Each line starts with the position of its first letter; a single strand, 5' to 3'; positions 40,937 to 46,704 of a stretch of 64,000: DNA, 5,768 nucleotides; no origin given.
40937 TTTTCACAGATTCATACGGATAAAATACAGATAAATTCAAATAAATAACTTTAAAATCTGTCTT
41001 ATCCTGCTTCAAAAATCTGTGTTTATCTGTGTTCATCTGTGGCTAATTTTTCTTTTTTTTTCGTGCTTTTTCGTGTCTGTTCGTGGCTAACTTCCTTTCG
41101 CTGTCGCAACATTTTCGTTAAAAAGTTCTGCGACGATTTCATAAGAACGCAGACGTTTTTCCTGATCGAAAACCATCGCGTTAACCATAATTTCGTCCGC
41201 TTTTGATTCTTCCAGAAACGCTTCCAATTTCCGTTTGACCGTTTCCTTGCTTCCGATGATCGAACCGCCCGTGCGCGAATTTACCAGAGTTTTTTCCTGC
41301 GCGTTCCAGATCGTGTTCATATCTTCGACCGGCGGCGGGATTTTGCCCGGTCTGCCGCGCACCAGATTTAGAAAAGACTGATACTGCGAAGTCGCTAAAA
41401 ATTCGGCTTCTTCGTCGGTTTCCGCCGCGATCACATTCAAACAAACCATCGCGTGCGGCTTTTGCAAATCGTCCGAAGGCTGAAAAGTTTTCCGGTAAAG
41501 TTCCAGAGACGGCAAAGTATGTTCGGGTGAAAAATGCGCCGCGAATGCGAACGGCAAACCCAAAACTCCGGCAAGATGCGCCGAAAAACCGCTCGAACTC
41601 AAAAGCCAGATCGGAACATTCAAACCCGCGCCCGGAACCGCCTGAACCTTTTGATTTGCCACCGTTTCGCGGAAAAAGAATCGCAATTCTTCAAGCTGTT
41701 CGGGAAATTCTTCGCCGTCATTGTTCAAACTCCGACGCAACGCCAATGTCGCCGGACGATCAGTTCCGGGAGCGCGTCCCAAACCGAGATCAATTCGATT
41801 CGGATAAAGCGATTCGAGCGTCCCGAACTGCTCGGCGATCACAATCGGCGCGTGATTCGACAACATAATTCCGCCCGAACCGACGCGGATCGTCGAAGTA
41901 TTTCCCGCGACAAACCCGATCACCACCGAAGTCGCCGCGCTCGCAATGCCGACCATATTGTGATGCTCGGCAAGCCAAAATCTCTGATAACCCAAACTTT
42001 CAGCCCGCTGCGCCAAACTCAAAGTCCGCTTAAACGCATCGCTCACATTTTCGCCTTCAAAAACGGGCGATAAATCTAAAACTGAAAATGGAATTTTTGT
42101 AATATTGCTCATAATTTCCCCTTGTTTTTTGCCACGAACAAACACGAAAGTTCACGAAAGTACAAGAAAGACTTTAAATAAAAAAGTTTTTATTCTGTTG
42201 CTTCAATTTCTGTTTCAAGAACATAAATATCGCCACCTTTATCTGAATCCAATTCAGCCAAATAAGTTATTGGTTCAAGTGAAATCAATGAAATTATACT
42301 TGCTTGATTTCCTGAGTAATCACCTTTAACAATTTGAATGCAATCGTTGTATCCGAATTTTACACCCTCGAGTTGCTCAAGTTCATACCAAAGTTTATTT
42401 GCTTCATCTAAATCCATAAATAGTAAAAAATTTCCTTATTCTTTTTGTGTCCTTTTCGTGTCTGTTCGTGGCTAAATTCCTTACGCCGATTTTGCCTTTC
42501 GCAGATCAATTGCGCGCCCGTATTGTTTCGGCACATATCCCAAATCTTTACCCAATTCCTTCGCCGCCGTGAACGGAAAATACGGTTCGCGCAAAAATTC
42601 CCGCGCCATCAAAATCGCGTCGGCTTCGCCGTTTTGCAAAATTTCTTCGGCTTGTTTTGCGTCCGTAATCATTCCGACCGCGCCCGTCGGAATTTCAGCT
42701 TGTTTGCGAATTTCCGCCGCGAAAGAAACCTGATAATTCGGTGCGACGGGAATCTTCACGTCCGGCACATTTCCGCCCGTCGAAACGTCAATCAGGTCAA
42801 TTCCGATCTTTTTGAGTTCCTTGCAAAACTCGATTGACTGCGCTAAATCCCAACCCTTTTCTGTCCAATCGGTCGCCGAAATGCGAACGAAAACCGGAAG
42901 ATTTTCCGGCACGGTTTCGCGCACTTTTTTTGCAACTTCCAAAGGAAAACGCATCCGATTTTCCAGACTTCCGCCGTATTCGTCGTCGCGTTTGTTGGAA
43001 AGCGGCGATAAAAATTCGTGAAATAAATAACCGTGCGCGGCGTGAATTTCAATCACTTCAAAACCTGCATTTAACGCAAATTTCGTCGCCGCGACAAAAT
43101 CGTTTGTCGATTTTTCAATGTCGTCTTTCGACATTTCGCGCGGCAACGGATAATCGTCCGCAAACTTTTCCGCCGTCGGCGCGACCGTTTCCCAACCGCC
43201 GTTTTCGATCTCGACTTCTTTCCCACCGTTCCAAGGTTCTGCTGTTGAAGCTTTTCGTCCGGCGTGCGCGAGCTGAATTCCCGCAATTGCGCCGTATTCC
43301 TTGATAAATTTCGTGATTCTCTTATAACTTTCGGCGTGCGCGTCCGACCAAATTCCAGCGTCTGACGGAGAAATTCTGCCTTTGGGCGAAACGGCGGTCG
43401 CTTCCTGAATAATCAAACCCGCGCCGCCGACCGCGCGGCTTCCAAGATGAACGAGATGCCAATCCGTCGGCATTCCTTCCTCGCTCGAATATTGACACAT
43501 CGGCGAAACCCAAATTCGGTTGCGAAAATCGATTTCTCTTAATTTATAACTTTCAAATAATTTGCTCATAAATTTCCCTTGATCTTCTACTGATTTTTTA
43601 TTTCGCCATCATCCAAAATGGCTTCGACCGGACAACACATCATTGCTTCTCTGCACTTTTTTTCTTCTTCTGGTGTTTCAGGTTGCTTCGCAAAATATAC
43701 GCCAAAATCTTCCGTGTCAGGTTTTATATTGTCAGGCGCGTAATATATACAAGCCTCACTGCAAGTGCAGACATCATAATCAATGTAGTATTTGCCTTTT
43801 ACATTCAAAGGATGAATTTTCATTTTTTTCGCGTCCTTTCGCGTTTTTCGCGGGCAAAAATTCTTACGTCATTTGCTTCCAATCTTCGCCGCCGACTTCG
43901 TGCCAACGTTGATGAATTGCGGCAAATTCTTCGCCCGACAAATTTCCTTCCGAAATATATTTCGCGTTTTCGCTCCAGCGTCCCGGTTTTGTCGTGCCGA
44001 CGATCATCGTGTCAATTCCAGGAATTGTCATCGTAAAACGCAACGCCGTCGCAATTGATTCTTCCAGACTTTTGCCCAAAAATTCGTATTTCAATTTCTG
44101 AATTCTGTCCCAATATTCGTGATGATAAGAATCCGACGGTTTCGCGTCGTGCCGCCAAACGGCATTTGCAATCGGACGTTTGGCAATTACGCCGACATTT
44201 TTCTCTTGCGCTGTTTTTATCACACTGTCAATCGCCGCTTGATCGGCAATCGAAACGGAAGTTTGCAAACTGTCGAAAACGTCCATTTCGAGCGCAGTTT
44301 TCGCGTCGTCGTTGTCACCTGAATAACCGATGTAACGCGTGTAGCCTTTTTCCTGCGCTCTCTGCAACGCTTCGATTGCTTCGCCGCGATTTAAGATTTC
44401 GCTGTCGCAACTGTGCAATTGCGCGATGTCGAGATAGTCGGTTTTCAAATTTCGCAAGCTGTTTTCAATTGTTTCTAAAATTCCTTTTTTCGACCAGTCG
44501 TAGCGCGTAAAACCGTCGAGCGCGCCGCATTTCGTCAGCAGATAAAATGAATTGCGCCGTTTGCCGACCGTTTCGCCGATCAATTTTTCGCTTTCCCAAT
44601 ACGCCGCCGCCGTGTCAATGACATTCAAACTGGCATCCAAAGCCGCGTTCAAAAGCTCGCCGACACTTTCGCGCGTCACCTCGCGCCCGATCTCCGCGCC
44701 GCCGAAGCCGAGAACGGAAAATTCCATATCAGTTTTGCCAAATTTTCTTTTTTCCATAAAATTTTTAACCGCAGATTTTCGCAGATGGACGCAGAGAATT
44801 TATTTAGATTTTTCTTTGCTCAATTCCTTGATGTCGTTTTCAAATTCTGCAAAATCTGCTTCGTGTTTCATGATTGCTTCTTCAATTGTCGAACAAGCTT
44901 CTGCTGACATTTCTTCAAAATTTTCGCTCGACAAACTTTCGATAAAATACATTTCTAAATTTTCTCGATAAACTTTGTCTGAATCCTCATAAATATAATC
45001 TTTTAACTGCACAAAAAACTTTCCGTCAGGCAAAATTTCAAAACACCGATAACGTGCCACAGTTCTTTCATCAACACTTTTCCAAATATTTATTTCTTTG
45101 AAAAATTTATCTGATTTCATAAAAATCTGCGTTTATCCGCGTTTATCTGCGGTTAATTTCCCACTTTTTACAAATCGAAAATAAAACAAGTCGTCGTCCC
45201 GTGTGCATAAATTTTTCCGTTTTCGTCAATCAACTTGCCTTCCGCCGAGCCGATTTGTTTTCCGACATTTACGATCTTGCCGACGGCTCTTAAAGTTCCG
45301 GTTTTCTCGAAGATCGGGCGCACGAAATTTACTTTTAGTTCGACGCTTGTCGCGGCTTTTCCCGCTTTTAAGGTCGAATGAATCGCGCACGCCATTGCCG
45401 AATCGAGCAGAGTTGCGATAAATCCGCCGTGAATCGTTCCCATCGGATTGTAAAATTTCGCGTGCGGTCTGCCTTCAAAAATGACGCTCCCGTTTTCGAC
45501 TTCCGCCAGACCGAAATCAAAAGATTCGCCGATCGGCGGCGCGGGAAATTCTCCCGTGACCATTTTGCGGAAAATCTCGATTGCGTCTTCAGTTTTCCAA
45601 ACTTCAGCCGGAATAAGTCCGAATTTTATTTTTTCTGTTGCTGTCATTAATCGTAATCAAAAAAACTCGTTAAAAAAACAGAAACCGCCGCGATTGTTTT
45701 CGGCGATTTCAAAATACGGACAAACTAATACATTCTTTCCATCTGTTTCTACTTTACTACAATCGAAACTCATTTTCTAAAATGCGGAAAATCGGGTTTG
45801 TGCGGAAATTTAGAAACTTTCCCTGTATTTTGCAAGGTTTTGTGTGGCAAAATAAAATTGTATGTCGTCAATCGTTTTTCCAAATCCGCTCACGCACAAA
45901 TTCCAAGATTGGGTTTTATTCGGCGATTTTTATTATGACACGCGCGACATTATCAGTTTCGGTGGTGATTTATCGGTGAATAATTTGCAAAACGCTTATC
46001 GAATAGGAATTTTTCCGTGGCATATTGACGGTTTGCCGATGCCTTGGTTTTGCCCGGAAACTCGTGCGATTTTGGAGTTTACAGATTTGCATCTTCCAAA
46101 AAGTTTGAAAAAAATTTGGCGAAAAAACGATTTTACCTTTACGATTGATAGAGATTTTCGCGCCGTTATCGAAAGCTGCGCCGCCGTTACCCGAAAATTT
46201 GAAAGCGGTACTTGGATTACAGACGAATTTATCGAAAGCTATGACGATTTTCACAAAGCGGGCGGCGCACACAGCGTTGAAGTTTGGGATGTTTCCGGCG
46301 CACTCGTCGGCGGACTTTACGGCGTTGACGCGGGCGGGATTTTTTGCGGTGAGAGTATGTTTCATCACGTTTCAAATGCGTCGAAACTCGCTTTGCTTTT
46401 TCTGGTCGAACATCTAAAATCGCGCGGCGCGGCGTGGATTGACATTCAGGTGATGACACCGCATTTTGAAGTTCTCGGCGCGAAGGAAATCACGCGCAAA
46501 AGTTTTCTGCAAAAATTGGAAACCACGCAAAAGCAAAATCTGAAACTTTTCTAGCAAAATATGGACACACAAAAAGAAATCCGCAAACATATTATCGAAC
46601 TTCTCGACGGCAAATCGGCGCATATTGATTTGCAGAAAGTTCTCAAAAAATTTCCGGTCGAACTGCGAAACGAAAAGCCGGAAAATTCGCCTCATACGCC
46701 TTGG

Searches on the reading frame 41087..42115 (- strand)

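Call 14: search_protein_families(library=pfam, proteins=[window:41087-42115:-])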
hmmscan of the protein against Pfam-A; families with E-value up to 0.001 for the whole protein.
window:41087-42115:- (342 aa): 1 family
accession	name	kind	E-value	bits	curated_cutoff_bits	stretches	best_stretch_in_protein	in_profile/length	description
PF00296.26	Bac_luciferase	-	1.8e-38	133.1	27.9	1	16-306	9-312/314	Luciferase-like monooxygenase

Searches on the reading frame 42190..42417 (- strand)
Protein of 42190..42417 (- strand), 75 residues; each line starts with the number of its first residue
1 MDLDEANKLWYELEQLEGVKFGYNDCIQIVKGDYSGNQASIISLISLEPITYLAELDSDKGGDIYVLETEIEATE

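Call 14: search_protein_families(library=pfam, proteins=[window:42190-42417:-])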
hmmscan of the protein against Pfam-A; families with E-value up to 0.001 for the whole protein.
window:42190-42417:- (75 aa): 0 families

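Call 46: search_protein_families(library=ncbifam, proteins=[window:42190-42417:-], max_evalue=0.01)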
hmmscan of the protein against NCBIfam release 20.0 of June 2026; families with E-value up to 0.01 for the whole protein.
window:42190-42417:- (75 aa): 0 families

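Call 47: search_protein_families(library=pfam, proteins=[window:42190-42417:-], max_evalue=0.1)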
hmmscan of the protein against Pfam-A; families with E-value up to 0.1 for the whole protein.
window:42190-42417:- (75 aa): 0 families

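Call 75: find_homologous_proteins(query=window:42190-42417:-, max_evalue=0.001)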
Query window:42190-42417:- (75 aa): 9 proteins with E <= 0.001 among 11 candidates.
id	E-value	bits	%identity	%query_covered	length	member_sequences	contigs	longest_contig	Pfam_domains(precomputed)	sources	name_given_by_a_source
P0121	1.4e-41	157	100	100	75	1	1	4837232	-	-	-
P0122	1.7e-35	138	86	88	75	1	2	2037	-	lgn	-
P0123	3.1e-28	115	76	100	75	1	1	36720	-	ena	-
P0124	3.5e-28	114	72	100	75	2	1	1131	-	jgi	jgi:hypothetical protein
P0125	7.8e-28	113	72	100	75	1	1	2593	-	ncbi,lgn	-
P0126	1.8e-27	112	69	100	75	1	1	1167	-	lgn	-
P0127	1.5e-23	100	65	100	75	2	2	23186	-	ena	-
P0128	1.9e-21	93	60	96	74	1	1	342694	-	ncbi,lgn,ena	-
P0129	1.1e-19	87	59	100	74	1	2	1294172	-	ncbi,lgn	-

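Call 76: find_encoding_contigs(protein=P0128, flank=2000, max_places=3)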
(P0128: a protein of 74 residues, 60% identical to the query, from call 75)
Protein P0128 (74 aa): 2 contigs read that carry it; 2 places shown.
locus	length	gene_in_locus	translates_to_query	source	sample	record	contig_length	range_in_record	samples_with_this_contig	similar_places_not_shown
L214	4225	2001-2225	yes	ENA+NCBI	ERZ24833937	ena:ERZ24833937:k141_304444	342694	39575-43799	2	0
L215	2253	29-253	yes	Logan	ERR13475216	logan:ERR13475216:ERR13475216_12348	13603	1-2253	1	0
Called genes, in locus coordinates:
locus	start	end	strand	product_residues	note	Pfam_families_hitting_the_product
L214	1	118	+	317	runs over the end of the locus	PF01379:Porphobil_deam, PF03900:Porphobil_deamC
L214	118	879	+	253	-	PF02602:HEM4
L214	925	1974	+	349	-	PF01208:URO-D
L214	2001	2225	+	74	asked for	-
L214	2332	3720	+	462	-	PF04055:Radical_SAM, PF06969:HemN_C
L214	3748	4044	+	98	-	PF04365:BrnT_toxin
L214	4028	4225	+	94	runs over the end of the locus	-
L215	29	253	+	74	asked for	-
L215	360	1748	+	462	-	PF04055:Radical_SAM, PF06969:HemN_C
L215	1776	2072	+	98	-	PF04365:BrnT_toxin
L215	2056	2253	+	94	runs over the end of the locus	-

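Call 77: find_encoding_contigs(protein=P0129, flank=2000, max_places=3)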
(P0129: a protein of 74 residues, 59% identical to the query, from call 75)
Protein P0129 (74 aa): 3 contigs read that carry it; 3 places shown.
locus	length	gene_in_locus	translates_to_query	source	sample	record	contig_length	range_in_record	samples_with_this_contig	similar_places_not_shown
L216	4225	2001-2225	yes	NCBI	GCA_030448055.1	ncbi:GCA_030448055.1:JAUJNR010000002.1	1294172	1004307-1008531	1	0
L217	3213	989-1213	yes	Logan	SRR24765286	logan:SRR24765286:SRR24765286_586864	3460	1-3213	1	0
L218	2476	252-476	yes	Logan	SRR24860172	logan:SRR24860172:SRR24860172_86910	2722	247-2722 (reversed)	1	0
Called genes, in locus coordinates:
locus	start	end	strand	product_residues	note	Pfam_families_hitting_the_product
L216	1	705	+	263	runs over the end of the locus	PF00092:VWA (weak), PF13519:VWA_2 (weak)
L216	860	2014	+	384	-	PF13672:PP2C_2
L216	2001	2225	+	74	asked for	-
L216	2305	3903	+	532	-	PF01095:Pectinesterase, PF22842:Pel9A-like_beta_helix, PF13229:Beta_helix, PF05048:NosD (weak), PF13229:Beta_helix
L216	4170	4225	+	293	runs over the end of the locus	PF00484:Pro_CA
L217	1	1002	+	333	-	?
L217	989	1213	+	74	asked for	-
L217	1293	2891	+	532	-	PF01095:Pectinesterase, PF22842:Pel9A-like_beta_helix, PF13229:Beta_helix, PF05048:NosD (weak), PF13229:Beta_helix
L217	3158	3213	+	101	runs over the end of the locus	?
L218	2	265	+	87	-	?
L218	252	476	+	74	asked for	-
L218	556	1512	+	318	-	PF01095:Pectinesterase (weak)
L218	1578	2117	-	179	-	-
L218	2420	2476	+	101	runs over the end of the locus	?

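Call 78: find_encoding_contigs(protein=P0123, flank=2000, max_places=3)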
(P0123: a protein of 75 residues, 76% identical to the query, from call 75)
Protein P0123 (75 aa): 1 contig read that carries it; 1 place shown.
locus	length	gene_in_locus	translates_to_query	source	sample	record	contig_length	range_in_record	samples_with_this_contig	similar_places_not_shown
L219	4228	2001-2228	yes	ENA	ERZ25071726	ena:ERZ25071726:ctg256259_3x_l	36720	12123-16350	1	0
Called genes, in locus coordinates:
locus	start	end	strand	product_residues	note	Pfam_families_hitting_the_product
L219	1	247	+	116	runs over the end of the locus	PF00248:Aldo_ket_red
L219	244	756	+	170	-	PF00248:Aldo_ket_red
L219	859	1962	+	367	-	PF00724:Oxidored_FMN, PF01207:Dus (weak)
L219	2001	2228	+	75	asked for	-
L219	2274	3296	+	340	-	PF00296:Bac_luciferase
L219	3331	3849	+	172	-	PF08534:Redoxin, PF00578:AhpC-TSA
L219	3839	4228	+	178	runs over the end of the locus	PF13462:Thioredoxin_4, PF13743:Thioredoxin_5 (weak), PF01323:DSBA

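Call 79: find_encoding_contigs(protein=P0127, flank=2000, max_places=3)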
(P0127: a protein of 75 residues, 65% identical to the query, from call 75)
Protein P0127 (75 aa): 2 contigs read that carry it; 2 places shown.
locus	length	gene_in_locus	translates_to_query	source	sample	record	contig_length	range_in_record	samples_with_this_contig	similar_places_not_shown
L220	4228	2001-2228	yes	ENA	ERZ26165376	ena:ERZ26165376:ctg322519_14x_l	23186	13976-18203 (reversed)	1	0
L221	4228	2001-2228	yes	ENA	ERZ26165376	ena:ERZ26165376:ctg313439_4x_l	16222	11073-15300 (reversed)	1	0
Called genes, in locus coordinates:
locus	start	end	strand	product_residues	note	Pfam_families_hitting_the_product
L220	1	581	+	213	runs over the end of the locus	PF02602:HEM4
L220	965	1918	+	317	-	PF01208:URO-D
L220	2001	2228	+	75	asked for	-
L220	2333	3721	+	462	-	PF04055:Radical_SAM, PF06969:HemN_C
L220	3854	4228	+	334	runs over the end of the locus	PF00762:Ferrochelatase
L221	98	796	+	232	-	PF02602:HEM4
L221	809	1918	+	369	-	PF01208:URO-D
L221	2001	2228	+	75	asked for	-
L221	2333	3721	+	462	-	PF04055:Radical_SAM, PF06969:HemN_C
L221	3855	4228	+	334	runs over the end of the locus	PF00762:Ferrochelatase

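Call 88: predict_structure(alignment_id=A2)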
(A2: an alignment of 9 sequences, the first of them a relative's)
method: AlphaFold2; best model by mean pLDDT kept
length: 75 residues; sequences in the alignment: 9
mean_pLDDT: 39.4   pTM: 0.21
mean pLDDT of the five models: 39.4, 38.5, 38.0, 37.1, 35.7
residues with pLDDT >= 90: 0; 70-90: 0; 50-70: 2; < 50: 73
segments of 3 or more residues with pLDDT < 50: 1-33, 37-75
pLDDT, mean of each block of 10 residues (from residue 1): 31 36 39 47 41 45 40 33
secondary structure, 60 per line:
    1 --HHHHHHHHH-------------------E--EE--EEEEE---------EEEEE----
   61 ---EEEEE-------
elements in order: H3-11 E38-42 E52-56 E64-68
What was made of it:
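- Tried and rejected: With a 9-sequence alignment it gave pLDDT 39, so no fold search was attempted (call 88).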

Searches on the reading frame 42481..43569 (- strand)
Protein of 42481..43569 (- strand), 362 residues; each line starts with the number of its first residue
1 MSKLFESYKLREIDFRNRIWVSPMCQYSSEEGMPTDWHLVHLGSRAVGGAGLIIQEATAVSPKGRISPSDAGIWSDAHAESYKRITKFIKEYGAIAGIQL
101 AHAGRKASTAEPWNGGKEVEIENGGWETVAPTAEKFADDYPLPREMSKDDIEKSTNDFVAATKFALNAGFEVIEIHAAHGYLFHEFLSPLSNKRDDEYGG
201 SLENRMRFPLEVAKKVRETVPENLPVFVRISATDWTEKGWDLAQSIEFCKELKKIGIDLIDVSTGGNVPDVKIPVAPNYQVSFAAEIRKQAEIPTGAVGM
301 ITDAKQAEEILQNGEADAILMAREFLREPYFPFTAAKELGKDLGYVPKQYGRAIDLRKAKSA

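Call 14: search_protein_families(library=pfam, proteins=[window:42481-43569:-])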
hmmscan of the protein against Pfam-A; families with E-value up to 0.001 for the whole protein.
window:42481-43569:- (362 aa): 2 families
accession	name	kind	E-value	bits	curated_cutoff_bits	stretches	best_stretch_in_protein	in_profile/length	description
PF00724.26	Oxidored_FMN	-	3.7e-84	283.4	27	1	3-340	1-340/342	NADH:flavin oxidoreductase / NADH oxidase family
PF01207.24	Dus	-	7.4e-05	22.4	20.4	1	198-331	99-223/311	Dihydrouridine synthase (Dus)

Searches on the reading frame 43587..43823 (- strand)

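Call 14: search_protein_families(library=pfam, proteins=[window:43587-43823:-])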
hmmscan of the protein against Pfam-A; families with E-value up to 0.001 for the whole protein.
window:43587-43823:- (78 aa): 2 families
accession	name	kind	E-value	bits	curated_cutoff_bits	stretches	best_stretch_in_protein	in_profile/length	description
PF13370.11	Fer4_13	-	7.2e-10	39.9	24.5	1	14-69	1-56/58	4Fe-4S single cluster domain of Ferredoxin I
PF13459.11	Fer4_15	-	2.8e-06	28.4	22.4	1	13-69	2-64/66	4Fe-4S single cluster domain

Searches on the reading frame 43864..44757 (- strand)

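Call 14: search_protein_families(library=pfam, proteins=[window:43864-44757:-])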
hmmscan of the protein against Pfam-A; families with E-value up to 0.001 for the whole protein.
window:43864-44757:- (297 aa): 1 family
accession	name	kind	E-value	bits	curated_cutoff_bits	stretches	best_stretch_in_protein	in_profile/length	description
PF00248.27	Aldo_ket_red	-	5.4e-39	134.4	24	1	16-283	2-288/291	Aldo/keto reductase family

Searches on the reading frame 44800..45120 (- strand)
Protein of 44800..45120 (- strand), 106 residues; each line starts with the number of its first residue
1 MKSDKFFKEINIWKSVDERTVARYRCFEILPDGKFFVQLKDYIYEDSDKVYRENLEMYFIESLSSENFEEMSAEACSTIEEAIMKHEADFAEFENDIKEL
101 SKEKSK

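Call 14: search_protein_families(library=pfam, proteins=[window:44800-45120:-])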
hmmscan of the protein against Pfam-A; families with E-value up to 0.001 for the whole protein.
window:44800-45120:- (106 aa): 0 families

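Call 46: search_protein_families(library=ncbifam, proteins=[window:44800-45120:-], max_evalue=0.01)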
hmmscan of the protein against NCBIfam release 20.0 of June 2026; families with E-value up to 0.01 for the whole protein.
window:44800-45120:- (106 aa): 0 families

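Call 47: search_protein_families(library=pfam, proteins=[window:44800-45120:-], max_evalue=0.1)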
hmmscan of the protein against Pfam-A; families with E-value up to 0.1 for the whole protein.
window:44800-45120:- (106 aa): 2 families
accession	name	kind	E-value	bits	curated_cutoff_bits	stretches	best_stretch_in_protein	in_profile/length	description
PF15637.11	Tox-HNH-HHH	-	0.073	13.8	26.1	0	44-97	22-75/103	HNH/Endo VII superfamily nuclease toxin with a HHH motif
PF09466.15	Yqai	-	0.093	13.5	20.2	0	39-67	33-62/66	Hypothetical protein Yqai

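Call 83: find_homologous_proteins(query=window:44800-45120:-, max_evalue=0.001)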
Query window:44800-45120:- (106 aa): 17 proteins with E <= 0.001 among 17 candidates.
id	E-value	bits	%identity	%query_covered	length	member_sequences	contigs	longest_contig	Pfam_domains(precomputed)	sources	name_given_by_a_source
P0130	4.0e-54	199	89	100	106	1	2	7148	-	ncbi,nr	ncbi:MAG: hypothetical protein M3T96_00430 [Acidobacteriota bacterium]|nr:hypothetical protein [Acid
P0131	5.3e-53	195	90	96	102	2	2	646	-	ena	-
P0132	1.3e-52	194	88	100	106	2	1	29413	-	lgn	-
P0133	2.1e-48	181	84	99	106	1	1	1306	-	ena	-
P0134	3.1e-47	177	81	99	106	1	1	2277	-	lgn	-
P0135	4.4e-47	176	84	94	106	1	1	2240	-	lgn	-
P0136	6.2e-46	173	78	100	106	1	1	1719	-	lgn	-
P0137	9.0e-43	163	76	92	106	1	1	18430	-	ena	-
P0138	2.2e-42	161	72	100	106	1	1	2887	-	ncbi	ncbi:MAG: hypothetical protein ABIP06_07740 [Pyrinomonadaceae bacterium]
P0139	1.5e-41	159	83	87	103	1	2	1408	-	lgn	-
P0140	2.0e-40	155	73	92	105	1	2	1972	-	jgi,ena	-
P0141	1.0e-37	146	65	99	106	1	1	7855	-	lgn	-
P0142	4.8e-37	144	67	99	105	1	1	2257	-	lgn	-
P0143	2.8e-36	142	67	98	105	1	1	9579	-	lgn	-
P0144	1.0e-32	130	72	81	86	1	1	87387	-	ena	-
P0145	1.2e-32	130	64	98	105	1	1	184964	-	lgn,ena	-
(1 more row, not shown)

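Call 84: find_encoding_contigs(protein=P0145, flank=1500, max_places=3)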
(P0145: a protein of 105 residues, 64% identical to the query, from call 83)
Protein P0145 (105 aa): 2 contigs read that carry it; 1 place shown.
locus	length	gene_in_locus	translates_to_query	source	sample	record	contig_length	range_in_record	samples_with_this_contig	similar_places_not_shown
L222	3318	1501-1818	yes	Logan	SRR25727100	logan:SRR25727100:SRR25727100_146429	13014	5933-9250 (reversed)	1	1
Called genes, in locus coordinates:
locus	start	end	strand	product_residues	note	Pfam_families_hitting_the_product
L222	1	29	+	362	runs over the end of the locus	PF00724:Oxidored_FMN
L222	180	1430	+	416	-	PF07690:MFS_1, PF00083:Sugar_tr, PF13347:MFS_2, PF07690:MFS_1 (weak)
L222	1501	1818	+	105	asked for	-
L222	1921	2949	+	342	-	PF00296:Bac_luciferase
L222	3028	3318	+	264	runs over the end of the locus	-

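Call 85: find_encoding_contigs(protein=P0137, flank=1500, max_places=3)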
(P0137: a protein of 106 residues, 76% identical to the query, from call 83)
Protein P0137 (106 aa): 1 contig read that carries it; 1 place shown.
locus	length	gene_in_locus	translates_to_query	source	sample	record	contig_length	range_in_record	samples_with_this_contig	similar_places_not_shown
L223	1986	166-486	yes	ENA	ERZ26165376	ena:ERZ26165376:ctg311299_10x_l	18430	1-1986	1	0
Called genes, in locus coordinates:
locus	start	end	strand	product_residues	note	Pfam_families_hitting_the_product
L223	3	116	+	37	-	?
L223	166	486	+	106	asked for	-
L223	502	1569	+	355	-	PF00490:ALAD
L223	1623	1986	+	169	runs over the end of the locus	-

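Call 86: find_encoding_contigs(protein=P0132, flank=1500, max_places=3)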
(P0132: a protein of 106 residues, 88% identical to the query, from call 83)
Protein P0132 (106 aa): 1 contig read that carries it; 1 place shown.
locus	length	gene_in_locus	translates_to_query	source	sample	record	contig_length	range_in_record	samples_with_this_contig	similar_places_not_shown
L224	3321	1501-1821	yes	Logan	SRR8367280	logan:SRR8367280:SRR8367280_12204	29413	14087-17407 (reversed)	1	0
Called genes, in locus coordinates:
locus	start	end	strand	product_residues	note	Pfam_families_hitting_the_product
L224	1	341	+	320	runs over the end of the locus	PF00248:Aldo_ket_red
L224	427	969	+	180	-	PF01243:PNPOx_N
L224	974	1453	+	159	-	PF14539:DUF4442 (weak), PF03061:4HBT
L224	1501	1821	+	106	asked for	-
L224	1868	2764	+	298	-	PF00248:Aldo_ket_red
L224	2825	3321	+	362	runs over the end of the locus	PF00724:Oxidored_FMN, PF01207:Dus (weak)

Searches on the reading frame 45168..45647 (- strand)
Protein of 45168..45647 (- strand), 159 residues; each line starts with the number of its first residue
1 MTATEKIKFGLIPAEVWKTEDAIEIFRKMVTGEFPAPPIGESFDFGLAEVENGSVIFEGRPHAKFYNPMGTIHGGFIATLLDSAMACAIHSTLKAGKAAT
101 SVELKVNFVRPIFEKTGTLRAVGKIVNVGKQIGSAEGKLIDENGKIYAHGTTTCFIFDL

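Call 14: search_protein_families(library=pfam, proteins=[window:45168-45647:-])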
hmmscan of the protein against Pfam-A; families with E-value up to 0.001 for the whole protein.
window:45168-45647:- (159 aa): 2 families
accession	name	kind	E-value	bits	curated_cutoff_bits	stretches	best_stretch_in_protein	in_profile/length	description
PF03061.28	4HBT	-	1.2e-14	54.8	20.6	1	69-145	1-76/79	Thioesterase superfamily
PF14539.12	DUF4442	-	0.00011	22.9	25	1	43-131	19-102/132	Domain of unknown function (DUF4442)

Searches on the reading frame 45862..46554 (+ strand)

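Call 41: search_protein_families(library=pfam, proteins=[window:45862-46554:+])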
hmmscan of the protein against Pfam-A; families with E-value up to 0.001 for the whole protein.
window:45862-46554:+ (230 aa): 1 family
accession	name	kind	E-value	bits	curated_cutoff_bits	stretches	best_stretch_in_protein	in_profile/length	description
PF03588.20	Leu_Phe_trans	-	4.8e-65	218.7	22.7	1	40-210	2-170/171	Leucyl/phenylalanyl-tRNA protein transferase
